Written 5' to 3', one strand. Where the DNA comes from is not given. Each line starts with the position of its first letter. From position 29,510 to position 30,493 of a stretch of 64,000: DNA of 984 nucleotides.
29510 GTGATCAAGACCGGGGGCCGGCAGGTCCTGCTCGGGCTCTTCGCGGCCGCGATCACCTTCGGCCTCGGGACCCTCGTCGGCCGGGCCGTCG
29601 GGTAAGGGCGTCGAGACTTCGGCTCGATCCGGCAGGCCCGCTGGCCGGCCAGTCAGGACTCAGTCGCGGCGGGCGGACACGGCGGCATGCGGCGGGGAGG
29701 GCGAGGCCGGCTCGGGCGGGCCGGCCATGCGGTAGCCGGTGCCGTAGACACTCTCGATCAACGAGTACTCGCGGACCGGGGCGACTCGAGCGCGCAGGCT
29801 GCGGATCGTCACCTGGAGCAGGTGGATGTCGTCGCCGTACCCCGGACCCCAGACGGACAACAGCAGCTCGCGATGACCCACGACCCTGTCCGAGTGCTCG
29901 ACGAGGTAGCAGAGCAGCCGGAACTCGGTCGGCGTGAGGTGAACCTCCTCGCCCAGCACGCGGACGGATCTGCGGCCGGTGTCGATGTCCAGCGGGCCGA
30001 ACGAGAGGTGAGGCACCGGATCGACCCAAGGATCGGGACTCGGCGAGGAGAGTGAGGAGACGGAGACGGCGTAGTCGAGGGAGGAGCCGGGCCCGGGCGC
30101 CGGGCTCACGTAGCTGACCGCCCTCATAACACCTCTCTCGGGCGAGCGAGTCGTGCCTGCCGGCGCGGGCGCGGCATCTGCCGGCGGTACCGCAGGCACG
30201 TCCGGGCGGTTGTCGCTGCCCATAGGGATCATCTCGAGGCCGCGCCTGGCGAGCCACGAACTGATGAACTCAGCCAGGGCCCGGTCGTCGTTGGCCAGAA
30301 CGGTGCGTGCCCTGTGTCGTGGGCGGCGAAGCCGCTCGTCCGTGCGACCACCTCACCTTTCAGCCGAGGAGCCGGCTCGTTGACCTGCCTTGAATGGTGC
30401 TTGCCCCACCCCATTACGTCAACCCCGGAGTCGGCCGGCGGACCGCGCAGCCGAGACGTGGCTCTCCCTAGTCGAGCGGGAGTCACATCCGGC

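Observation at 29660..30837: Orphan OmpR-type winged-helix protein divergent from glpF, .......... repeats and a 25-codon uORF with a perfect Shine-Dalgarno sequence in the glpF leader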

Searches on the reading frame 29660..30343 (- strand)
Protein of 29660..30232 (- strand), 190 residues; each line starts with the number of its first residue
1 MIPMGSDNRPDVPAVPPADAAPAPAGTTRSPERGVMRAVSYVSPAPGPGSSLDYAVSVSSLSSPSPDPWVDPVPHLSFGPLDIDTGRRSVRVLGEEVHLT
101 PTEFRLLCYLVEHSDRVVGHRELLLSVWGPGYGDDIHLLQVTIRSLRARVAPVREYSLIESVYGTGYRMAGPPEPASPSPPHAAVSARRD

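Call 5: search_protein_families(library=pfam, proteins=[window:29660-30232:-], max_evalue=0.01)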
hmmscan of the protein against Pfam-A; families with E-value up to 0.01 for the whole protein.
window:29660-30232:- (190 aa): 1 family
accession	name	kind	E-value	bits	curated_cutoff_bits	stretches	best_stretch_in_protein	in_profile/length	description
PF00486.34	Trans_reg_C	-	1.8e-18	66.8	26.2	1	94-169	1-77/77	Transcriptional regulatory protein, C terminal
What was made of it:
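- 29714..30016 (-): OmpR/PhoB-type winged-helix DNA-binding domain. The presumed recognition helix is .................... Pfam PF00486, E 1.8e-18 (call 5).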

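Call 6: find_homologous_proteins(query=window:29660-30232:-, max_evalue=0.001)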
Query window:29660-30232:- (190 aa): 267 proteins with E <= 0.001 among 1409 candidates; the best 120 are listed.
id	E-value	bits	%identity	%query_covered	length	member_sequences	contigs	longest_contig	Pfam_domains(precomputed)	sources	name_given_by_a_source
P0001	3.0e-96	339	100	82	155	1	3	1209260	PF00486.35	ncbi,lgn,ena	-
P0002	3.1e-80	287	73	99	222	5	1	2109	PF00486.35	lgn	-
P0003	2.1e-65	238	70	87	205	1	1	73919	PF00486.35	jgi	jgi:hypothetical protein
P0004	1.6e-62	229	70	80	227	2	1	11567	PF00486.35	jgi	jgi:hypothetical protein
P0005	1.0e-61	226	66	91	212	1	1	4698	PF00486.35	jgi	jgi:DNA-binding winged helix-turn-helix (wHTH) protein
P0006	1.5e-61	226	68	88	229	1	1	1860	PF00486.35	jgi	jgi:DNA-binding winged helix-turn-helix (wHTH) protein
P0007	1.1e-58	217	64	88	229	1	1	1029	PF00486.35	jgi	jgi:DNA-binding winged helix-turn-helix (wHTH) protein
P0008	2.6e-57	212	67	84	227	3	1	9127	PF00486.35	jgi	jgi:DNA-binding winged helix-turn-helix (wHTH) protein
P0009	7.1e-55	204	71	68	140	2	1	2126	PF00486.35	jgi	jgi:two-component system KDP operon response regulator KdpE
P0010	7.9e-54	201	61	84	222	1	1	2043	PF00486.35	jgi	jgi:DNA-binding winged helix-turn-helix (wHTH) protein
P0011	4.0e-40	156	67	58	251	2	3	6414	PF00486.35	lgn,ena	-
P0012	4.2e-40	156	67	59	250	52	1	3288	PF00486.35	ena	-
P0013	7.6e-40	155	67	56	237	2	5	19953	PF00486.35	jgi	-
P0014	4.4e-39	152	63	61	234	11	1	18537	PF00486.35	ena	-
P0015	5.3e-39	152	54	85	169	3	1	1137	PF00486.35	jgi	jgi:DNA-binding response OmpR family regulator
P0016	6.7e-39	152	66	59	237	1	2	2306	PF00486.35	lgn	-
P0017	1.2e-38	151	65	59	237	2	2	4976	PF00486.35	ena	-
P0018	1.5e-38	151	57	73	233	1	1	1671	PF00486.35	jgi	jgi:DNA-binding winged helix-turn-helix (wHTH) protein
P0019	3.0e-38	150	58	70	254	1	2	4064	PF00486.35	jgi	jgi:DNA-binding winged helix-turn-helix (wHTH) protein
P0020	3.7e-38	149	64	59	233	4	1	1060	PF00486.35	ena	-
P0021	3.8e-38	149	65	58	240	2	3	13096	PF00486.35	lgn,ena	-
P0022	3.9e-38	149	66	57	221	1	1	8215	PF00486.35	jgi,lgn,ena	-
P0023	4.5e-38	149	57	74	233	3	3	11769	PF00486.35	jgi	jgi:DNA-binding response OmpR family regulator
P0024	6.9e-38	149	64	59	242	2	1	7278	PF00486.35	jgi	jgi:two-component system KDP operon response regulator KdpE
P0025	7.2e-38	149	63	59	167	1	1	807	PF00486.35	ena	-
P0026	8.0e-38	148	54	70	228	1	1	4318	PF00486.35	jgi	jgi:DNA-binding winged helix-turn-helix (wHTH) protein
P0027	1.3e-37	148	66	56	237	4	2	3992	PF00486.35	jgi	jgi:DNA-binding response OmpR family regulator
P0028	2.6e-37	147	61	66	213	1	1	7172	PF00486.35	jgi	jgi:DNA-binding winged helix-turn-helix (wHTH) protein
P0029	2.6e-37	147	55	67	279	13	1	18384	PF00486.35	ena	-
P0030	1.3e-36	144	70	53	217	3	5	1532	PF00486.35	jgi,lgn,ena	-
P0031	1.9e-36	144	63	57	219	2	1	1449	PF00486.35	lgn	-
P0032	4.4e-36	143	71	50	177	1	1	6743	PF00486.35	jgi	jgi:hypothetical protein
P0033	1.3e-35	141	59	62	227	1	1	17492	PF00486.35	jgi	jgi:DNA-binding response OmpR family regulator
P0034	1.8e-35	141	72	52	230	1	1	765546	PF00486.35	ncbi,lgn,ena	-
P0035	2.9e-35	140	53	77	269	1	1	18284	PF00486.35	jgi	jgi:DNA-binding response OmpR family regulator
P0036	4.5e-35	139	68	52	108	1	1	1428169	PF00486.35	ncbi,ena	-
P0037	6.5e-35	139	67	55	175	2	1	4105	PF00486.35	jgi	-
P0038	1.5e-34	138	70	51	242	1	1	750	PF00486.35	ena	-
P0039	1.6e-34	138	54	72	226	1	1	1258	PF00486.35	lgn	-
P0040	2.0e-34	137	57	64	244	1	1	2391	PF00486.35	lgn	-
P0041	2.6e-34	137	50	69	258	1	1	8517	PF00486.35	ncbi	ncbi:MAG TPA: response regulator transcription factor [Candidatus Limnocylindrales bacterium]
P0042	2.8e-34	137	66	51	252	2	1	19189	PF00486.35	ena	-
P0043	4.2e-34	136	61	59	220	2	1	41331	PF00486.35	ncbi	-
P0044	4.9e-34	136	65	51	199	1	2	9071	PF00486.35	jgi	jgi:two-component system OmpR family response regulator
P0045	4.9e-34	136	52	66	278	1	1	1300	PF00486.35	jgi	jgi:two-component system OmpR family response regulator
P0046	5.3e-34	136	56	64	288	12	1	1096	PF00486.35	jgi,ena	-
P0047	5.3e-34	136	63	59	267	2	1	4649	PF00486.35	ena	-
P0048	9.1e-34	135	53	63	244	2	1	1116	PF00486.35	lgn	-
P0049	1.3e-33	135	64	59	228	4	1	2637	PF00486.35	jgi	jgi:DNA-binding winged helix-turn-helix (wHTH) protein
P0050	1.3e-33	135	66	51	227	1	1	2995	PF00486.35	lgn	-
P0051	1.5e-33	134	59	58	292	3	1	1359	PF00486.35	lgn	-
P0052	1.9e-33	134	52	83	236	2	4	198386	PF00486.35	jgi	jgi:DNA-binding winged helix-turn-helix (wHTH) protein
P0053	3.3e-33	133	67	52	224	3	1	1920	PF00486.35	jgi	jgi:DNA-binding winged helix-turn-helix (wHTH) protein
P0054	7.1e-33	132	66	51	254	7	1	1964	PF00486.35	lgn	-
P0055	8.5e-33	132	68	50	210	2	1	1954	PF00486.35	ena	-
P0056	1.2e-32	131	68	50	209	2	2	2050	PF00486.35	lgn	-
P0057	1.3e-32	131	67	51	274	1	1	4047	PF00486.35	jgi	jgi:DNA-binding response OmpR family regulator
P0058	1.7e-32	131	64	52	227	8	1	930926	PF00486.35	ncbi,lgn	-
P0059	1.8e-32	131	57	60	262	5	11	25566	PF00486.35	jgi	jgi:DNA-binding response OmpR family regulator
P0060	2.0e-32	131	51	79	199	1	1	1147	PF00486.35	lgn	-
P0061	3.1e-32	130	61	57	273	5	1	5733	PF00486.35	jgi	-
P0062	3.7e-32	130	63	59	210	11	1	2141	PF00486.35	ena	-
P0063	4.7e-32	130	56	61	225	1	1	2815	PF00486.35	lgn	-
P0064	6.6e-32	129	62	55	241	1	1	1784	PF00486.35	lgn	-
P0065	9.5e-32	129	65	51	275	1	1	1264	PF00486.35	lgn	-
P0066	1.6e-31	128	62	59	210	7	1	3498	PF00486.35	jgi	-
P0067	2.4e-31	127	64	51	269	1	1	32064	PF00486.35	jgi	jgi:DNA-binding response OmpR family regulator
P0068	3.7e-31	127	65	51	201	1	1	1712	PF00486.35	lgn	-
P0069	1.9e-30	124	62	55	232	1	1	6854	PF00486.35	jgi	jgi:DNA-binding winged helix-turn-helix (wHTH) protein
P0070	2.0e-27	114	65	46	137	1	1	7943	PF00486.35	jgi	jgi:DNA-binding winged helix-turn-helix (wHTH) protein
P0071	5.5e-25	107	62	48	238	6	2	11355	PF00486.35,PF00072.31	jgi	jgi:DNA-binding response OmpR family regulator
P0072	2.4e-23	101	60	48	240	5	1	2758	PF00486.35,PF00072.31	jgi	jgi:two-component system KDP operon response regulator KdpE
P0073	7.8e-23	99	50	56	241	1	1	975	PF00486.35,PF00072.31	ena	-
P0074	2.6e-21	95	46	71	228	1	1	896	PF00486.35,PF00072.31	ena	-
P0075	4.8e-21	94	56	48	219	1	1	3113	PF00486.35,PF00072.31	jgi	jgi:two-component system KDP operon response regulator KdpE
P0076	4.9e-21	94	45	71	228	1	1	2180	PF00486.35,PF00072.31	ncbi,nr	ncbi:MAG: response regulator transcription factor [Solirubrobacterales bacterium]|nr:response regula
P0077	5.1e-21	94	45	71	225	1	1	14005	PF00486.35,PF00072.31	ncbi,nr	ncbi:MAG: response regulator transcription factor [Solirubrobacterales bacterium]|nr:response regula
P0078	6.9e-21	93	44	71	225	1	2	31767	PF00486.35,PF00072.31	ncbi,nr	ncbi:MAG: response regulator transcription factor [Solirubrobacterales bacterium]|nr:response regula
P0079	7.1e-21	93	44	71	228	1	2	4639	PF00486.35,PF00072.31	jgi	-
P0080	7.1e-21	93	44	71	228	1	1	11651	PF00486.35,PF00072.31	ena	-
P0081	7.1e-21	93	44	71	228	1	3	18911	PF00486.35,PF00072.31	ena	-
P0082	7.2e-21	93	44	71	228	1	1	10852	PF00486.35,PF00072.31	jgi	-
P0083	7.5e-21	93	52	51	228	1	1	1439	PF00486.35,PF00072.31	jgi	jgi:two-component system, OmpR family, KDP operon response regulator KdpE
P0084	1.1e-20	92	52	51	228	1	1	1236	PF00486.35,PF00072.31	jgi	jgi:two-component system, OmpR family, KDP operon response regulator KdpE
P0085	1.2e-20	92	43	71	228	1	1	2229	PF00486.35,PF00072.31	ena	-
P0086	1.4e-20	92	44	71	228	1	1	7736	PF00486.35,PF00072.31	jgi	jgi:two-component system KDP operon response regulator KdpE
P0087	1.4e-20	92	43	71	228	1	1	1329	PF00486.35,PF00072.31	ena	-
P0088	1.9e-20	92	54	48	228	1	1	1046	PF00486.35,PF00072.31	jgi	jgi:two-component system, OmpR family, KDP operon response regulator KdpE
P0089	2.2e-20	92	52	51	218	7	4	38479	PF00486.35,PF00072.31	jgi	-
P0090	2.4e-20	91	44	71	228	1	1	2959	PF00486.35,PF00072.31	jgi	jgi:two-component system KDP operon response regulator KdpE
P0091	2.4e-20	91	43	71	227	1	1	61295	PF00486.35,PF00072.31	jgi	jgi:two-component system, OmpR family, KDP operon response regulator KdpE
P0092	3.0e-20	91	53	48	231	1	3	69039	PF00486.35,PF00072.31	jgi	-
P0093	3.2e-20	91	53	48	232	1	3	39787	PF00486.35,PF00072.31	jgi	-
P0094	3.3e-20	91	51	51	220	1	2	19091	PF00486.35,PF00072.31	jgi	jgi:two-component system, OmpR family, KDP operon response regulator KdpE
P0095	3.5e-20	91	53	48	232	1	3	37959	PF00486.35,PF00072.31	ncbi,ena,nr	ncbi:MAG TPA: response regulator transcription factor [Solirubrobacteraceae bacterium]|nr:response r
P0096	3.5e-20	91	51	51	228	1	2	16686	PF00486.35,PF00072.31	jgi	jgi:two-component system, OmpR family, KDP operon response regulator KdpE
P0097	3.8e-20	91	44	71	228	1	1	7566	PF00486.35,PF00072.31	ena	-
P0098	3.9e-20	91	51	51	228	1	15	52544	PF00486.35,PF00072.31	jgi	jgi:two-component system KDP operon response regulator KdpE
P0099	4.0e-20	91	53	48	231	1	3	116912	PF00486.35,PF00072.31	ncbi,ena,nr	ncbi:MAG TPA: response regulator transcription factor [Solirubrobacteraceae bacterium]|nr:response r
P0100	4.0e-20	91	51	51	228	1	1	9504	PF00486.35,PF00072.31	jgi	jgi:two-component system, OmpR family, KDP operon response regulator KdpE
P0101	4.0e-20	91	43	71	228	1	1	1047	PF00486.35,PF00072.31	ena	-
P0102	4.3e-20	91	53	47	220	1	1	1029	PF00486.35,PF00072.31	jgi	jgi:two-component system KDP operon response regulator KdpE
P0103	4.5e-20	90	51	51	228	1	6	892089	PF00486.35,PF00072.31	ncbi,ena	ncbi:MAG: response regulator transcription factor [Solirubrobacteraceae bacterium]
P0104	4.7e-20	90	53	48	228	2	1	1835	PF00486.35,PF00072.31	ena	-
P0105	5.5e-20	90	53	48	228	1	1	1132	PF00486.35,PF00072.31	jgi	jgi:two-component system, OmpR family, KDP operon response regulator KdpE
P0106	5.9e-20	90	42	71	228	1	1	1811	PF00486.35,PF00072.31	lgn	-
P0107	6.1e-20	90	42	71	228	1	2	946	PF00486.35,PF00072.31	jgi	jgi:two-component system KDP operon response regulator KdpE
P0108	6.1e-20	90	53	48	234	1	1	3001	PF00486.35,PF00072.31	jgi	jgi:two-component system, OmpR family, KDP operon response regulator KdpE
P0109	6.2e-20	90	41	71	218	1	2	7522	PF00486.35,PF00072.31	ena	-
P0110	6.4e-20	90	44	71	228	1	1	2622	PF00486.35,PF00072.31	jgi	jgi:two-component system KDP operon response regulator KdpE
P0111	6.5e-20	90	53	48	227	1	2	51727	PF00486.35,PF00072.31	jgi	jgi:two-component system, OmpR family, KDP operon response regulator KdpE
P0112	6.8e-20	90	42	71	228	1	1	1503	PF00486.35,PF00072.31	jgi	jgi:two-component system KDP operon response regulator KdpE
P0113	7.5e-20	90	53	48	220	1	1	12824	PF00486.35,PF00072.31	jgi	jgi:two-component system, OmpR family, KDP operon response regulator KdpE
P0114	7.8e-20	90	53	48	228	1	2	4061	PF00486.35,PF00072.31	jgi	jgi:two-component system, OmpR family, KDP operon response regulator KdpE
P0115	8.0e-20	90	53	47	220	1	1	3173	PF00486.35,PF00072.31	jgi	jgi:two-component system response regulator RegX3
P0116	8.4e-20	90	41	71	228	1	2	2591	PF00486.35,PF00072.31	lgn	-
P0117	9.6e-20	89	53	48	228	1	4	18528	PF00486.35,PF00072.31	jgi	jgi:two-component system KDP operon response regulator KdpE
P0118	1.0e-19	89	53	48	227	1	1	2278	PF00486.35,PF00072.31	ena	-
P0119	1.0e-19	89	53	48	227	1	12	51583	PF00486.35,PF00072.31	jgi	jgi:two-component system KDP operon response regulator KdpE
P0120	1.0e-19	89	53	48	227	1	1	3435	PF00486.35,PF00072.31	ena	-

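Call 9: find_encoding_contigs(protein=P0001, flank=3000, max_places=4)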
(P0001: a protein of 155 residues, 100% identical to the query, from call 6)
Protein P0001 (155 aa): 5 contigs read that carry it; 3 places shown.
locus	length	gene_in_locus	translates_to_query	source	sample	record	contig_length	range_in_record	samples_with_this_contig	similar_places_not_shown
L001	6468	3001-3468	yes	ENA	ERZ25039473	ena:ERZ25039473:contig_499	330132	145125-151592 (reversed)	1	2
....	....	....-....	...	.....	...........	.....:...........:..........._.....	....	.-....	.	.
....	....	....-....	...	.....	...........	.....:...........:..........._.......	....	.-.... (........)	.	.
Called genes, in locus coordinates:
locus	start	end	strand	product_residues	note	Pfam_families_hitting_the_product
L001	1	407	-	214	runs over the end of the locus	PF02734:Dak2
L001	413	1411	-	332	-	PF02733:Dak1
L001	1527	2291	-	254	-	PF00230:MIP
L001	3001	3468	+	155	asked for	PF00486:Trans_reg_C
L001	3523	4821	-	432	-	PF01988:VIT1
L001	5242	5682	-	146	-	PF03992:ABM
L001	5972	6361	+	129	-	-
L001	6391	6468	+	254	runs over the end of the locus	-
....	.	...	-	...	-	?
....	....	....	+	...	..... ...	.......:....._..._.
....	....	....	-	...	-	?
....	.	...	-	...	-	?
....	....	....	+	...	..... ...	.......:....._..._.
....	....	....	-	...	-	?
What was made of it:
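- NCBI annotators chose the 155-aa model (calls 6, 9).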

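Call 10: find_encoding_contigs(protein=P0003, flank=8000, max_places=3)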
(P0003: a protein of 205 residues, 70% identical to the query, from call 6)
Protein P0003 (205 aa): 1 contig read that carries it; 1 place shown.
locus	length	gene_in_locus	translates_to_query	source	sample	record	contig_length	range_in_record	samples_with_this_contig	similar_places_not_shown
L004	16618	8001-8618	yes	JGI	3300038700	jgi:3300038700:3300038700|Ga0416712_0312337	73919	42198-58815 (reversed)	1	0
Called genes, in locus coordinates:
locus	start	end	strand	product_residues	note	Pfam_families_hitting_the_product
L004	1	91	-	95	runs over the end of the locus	PF00381:PTS-HPr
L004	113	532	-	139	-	PF03610:EIIA-man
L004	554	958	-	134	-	PF01127:Sdh_cyt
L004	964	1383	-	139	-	PF01127:Sdh_cyt, PF02300:Fumarate_red_C (faint)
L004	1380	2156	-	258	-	PF13085:Fer2_3, PF12838:Fer4_7 (faint), PF13237:Fer4_10 (weak), PF13183:Fer4_8, PF13534:Fer4_17 (weak)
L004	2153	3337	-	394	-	PF00890:FAD_binding_2 (faint), PF01266:DAO, PF01494:FAD_binding_3 (faint)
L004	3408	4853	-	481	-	PF00370:FGGY_N, PF02782:FGGY_C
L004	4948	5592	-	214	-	PF02734:Dak2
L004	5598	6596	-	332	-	PF02733:Dak1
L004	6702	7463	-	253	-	PF00230:MIP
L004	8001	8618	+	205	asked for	PF00486:Trans_reg_C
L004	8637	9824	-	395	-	PF01988:VIT1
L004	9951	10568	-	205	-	PF13021:DUF3885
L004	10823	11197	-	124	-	PF03992:ABM (weak)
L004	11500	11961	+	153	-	-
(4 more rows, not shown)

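Call 12: find_related_loci(query=A1, collection=genome_contigs, flank=6000)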
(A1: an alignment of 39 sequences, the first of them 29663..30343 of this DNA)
Query A1 (227 aa) in genome_contigs; peptide patterns used: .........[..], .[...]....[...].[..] (x = any residue, [..] = any of these).
599 stretches matched a pattern (row limit reached: there are more); 565 encode a relative of the query (tblastn E <= 1e-3); the best 80 are kept; 80 distinct loci.
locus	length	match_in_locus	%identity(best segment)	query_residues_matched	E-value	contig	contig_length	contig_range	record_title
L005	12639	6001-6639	44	11-210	5e-46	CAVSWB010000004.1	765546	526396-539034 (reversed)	MAG: uncultured Chloroflexia bacterium isolate MFD05705.bin.2.41 genome assembly, contig: contig_70506, whole genome sho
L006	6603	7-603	44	2-207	9e-46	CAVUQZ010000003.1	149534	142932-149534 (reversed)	MAG: uncultured Chloroflexia bacterium isolate MFD01299.bin.2.22 genome assembly, contig: contig_13109, whole genome sho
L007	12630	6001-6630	45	4-225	2e-43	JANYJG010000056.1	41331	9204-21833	MAG: Chloroflexi bacterium isolate GL140_3_metabinner_70 GL140_3_k141_881506, whole genome shotgun sequence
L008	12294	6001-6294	71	112-209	1e-41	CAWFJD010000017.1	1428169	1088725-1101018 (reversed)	MAG: uncultured Chloroflexia bacterium isolate MFD01872.bin.2.254 genome assembly, contig: contig_37644, whole genome sh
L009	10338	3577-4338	40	8-225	1e-41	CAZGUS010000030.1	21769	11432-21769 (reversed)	MAG TPA_asm: uncultured Anaerolineaceae bacterium isolate binchicken_co50_320 genome assembly, contig: NODE_2629_length_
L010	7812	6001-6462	47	14-207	5e-41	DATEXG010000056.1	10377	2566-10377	MAG TPA_asm: Candidatus Limnocylindrales bacterium isolate SMAG_U8413 k141_129768, whole genome shotgun sequence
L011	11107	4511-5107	42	2-207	3e-39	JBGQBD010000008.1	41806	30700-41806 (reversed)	MAG: Candidatus Limnocylindria bacterium isolate OBJ2_061818_130_15 k141_463468_length_41806_cov_10.8833, whole genome s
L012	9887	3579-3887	56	113-215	5e-32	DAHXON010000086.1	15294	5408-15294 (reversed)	MAG TPA_asm: Chloroflexi bacterium isolate clean318 NODE_86_length_15294_cov_3.864297, whole genome shotgun sequence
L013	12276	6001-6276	62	116-207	5e-30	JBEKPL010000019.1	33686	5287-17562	MAG: Candidatus Limnocylindrales bacterium isolate SPRUCE 463 SPRUCE_463_19, whole genome shotgun sequence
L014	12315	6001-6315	55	113-217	7e-30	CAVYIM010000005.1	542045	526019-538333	MAG: uncultured Chloroflexia bacterium isolate MFD01476.bin.2.191 genome assembly, contig: contig_26653, whole genome sh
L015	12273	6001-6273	60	116-206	1e-29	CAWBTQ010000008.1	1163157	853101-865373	MAG: uncultured Chloroflexia bacterium isolate MFD01299.bin.1.122 genome assembly, contig: contig_7465, whole genome sho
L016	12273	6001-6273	59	116-206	2e-28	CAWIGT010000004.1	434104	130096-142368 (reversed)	MAG: uncultured Chloroflexia bacterium isolate MFD05502.bin.2.33 genome assembly, contig: contig_30211, whole genome sho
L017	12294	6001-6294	54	113-209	7e-27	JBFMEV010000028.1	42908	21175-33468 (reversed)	MAG: Chloroflexota bacterium isolate MAG254 MAG254_28, whole genome shotgun sequence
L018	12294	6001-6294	53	113-209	1e-26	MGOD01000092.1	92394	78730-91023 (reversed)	MAG: Chloroflexi bacterium RBG_16_70_13 RBG_16_scaffold_4476, whole genome shotgun sequence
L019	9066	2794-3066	59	116-206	3e-26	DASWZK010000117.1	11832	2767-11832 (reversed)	MAG TPA_asm: Candidatus Limnocylindrales bacterium isolate SMAG_U3736 k141_39081, whole genome shotgun sequence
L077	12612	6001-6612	36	7-183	1e-22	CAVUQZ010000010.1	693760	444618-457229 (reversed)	MAG: uncultured Chloroflexia bacterium isolate MFD01299.bin.2.22 genome assembly, contig: contig_52928, whole genome sho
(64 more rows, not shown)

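Call 14: find_related_loci(query=A2, collection=metagenome_contigs, flank=5000)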
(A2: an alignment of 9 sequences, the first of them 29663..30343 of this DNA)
Query A2 (227 aa) in metagenome_contigs; peptide patterns used: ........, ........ (x = any residue, [..] = any of these).
600 stretches matched a pattern (row limit reached: there are more); 27 encode a relative of the query (tblastn E <= 1e-3); 27 distinct loci.
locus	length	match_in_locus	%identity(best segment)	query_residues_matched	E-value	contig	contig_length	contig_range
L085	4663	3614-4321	75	1-226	3e-101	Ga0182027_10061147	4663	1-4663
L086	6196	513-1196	46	3-210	6e-48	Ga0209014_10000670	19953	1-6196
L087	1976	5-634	46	26-215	7e-48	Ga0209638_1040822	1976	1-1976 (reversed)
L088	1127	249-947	49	1-216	4e-48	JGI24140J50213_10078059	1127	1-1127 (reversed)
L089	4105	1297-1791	46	7-216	5e-45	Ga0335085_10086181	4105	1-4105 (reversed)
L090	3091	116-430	71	112-216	4e-43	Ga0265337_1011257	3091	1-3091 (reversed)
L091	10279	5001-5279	39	111-206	2e-14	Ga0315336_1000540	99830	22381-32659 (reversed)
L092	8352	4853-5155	35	115-216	4e-13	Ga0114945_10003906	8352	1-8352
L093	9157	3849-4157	38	115-218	5e-13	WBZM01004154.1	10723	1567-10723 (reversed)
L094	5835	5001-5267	39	118-205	1e-12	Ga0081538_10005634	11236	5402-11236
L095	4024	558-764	47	115-191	3e-12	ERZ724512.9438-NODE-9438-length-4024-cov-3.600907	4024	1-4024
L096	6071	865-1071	47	115-191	3e-12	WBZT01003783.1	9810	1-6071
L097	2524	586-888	37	109-208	3e-11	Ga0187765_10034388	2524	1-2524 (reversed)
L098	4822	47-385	33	113-221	4e-11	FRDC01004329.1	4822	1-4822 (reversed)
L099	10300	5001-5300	33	113-211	1e-10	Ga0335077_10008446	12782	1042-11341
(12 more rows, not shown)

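Call 15: find_encoding_contigs(protein=P0004, flank=6000, max_places=2)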
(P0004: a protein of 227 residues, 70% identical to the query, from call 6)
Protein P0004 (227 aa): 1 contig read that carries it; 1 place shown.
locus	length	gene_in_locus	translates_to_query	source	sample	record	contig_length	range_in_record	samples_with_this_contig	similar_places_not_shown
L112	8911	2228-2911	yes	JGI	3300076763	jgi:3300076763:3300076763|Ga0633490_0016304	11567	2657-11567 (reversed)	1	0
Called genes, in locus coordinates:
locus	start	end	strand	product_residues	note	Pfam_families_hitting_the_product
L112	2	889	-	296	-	?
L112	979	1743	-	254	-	PF00230:MIP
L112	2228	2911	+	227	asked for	PF00486:Trans_reg_C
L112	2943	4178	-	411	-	PF01988:VIT1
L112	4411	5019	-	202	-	PF13021:DUF3885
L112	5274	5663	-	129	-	PF03992:ABM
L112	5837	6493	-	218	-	PF00230:MIP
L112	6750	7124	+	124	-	-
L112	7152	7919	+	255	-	-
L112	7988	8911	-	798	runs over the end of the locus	PF13188:PAS_8 (faint), PF00989:PAS (weak), PF08448:PAS_4, PF13426:PAS_9 (weak), PF08447:PAS_3 (weak), PF00512:HisKA, PF02518:HATPase_c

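Call 16: find_encoding_contigs(protein=P0008, flank=6000, max_places=2)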
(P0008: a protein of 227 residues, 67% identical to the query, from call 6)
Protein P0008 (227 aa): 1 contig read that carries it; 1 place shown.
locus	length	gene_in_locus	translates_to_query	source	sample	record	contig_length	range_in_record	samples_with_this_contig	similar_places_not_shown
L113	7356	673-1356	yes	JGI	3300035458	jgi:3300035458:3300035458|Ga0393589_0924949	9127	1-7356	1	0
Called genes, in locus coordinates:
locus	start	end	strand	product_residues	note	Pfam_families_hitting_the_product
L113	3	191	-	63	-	?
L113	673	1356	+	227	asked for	PF00486:Trans_reg_C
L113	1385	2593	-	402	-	PF01988:VIT1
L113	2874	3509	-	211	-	PF08529:NusA_N (faint)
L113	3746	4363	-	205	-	PF13021:DUF3885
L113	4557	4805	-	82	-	-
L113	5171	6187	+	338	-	PF01243:PNPOx_N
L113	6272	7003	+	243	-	PF00198:2-oxoacid_dh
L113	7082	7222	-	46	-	-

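Call 17: find_encoding_contigs(protein=P0005, flank=5000, max_places=2)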
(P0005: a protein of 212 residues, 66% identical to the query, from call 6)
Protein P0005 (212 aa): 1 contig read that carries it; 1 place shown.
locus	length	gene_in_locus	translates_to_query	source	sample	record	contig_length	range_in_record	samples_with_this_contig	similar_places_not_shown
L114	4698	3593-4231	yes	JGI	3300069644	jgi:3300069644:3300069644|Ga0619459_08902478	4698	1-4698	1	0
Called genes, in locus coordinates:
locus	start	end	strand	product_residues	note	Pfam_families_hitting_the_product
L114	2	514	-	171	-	?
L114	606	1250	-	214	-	PF02734:Dak2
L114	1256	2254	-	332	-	PF02733:Dak1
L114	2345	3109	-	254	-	PF00230:MIP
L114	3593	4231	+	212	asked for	PF00486:Trans_reg_C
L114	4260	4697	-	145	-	?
